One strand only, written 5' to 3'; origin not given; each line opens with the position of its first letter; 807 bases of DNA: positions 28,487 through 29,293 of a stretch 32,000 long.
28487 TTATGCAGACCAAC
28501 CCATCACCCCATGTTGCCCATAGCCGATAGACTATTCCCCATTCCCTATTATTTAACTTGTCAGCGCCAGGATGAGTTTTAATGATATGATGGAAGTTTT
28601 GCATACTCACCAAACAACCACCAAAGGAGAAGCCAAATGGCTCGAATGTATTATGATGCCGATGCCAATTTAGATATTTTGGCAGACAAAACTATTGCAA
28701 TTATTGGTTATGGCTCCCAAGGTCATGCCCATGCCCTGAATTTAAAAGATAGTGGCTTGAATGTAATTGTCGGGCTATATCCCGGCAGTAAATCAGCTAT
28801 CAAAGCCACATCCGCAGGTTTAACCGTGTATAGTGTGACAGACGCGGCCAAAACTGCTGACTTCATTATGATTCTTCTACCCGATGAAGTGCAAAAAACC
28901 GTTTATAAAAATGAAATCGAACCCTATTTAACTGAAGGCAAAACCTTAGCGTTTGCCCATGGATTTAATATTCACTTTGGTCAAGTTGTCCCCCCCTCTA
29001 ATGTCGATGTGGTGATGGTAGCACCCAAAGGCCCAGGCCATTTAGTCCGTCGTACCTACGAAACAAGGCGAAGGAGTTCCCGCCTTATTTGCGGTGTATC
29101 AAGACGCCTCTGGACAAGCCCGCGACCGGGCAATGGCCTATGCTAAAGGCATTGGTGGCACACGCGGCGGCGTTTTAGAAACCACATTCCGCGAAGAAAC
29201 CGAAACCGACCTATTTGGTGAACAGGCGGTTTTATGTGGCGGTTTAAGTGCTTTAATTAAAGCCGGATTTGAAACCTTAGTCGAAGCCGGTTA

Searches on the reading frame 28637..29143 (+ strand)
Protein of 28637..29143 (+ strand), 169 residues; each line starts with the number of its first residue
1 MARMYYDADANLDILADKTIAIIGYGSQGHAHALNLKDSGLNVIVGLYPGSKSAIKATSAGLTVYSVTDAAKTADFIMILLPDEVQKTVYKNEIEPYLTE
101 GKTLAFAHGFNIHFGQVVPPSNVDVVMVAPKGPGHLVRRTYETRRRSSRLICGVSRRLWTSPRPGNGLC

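Call 8: find_encoding_contigs(protein=window:28637-29143:+, flank=10000, max_places=10)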
Protein window:28637-29143:+ (169 aa): 2 contigs read that carry it; 2 places shown.
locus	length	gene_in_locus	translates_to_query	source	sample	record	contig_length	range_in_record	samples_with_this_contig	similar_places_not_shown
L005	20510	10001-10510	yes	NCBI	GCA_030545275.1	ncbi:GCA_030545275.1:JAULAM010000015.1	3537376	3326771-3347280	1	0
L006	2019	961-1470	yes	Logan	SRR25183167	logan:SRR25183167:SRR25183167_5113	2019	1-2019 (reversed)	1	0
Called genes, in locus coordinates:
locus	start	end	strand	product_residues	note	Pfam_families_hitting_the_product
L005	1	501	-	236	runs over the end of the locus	PF00702:Hydrolase (faint), PF05116:S6PP, PF08282:Hydrolase_3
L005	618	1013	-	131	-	PF01242:PTPS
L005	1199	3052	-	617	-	PF00571:CBS, PF00512:HisKA, PF02518:HATPase_c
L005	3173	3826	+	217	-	PF05724:TPMT, PF13489:Methyltransf_23 (weak), PF08241:Methyltransf_11, PF08242:Methyltransf_12 (faint), PF13649:Methyltransf_25, PF13847:Methyltransf_31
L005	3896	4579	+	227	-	-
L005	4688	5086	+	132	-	PF03816:LytR_cpsA_psr (weak)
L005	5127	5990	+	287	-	PF03816:LytR_cpsA_psr, PF13399:LytR_C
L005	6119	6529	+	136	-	PF02934:GatB_N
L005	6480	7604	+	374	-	PF02934:GatB_N, PF02637:GatB_Yqey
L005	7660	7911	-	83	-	-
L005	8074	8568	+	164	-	-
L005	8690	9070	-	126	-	-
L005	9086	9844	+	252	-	PF01544:CorA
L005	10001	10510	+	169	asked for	PF02826:2-Hacid_dh_C (weak), PF07991:KARI_N, PF03446:NAD_binding_2 (weak), PF03807:F420_oxidored (weak)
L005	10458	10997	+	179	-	PF01450:KARI_C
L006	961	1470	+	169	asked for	PF02826:2-Hacid_dh_C (weak), PF07991:KARI_N, PF03446:NAD_binding_2 (weak), PF03807:F420_oxidored (weak)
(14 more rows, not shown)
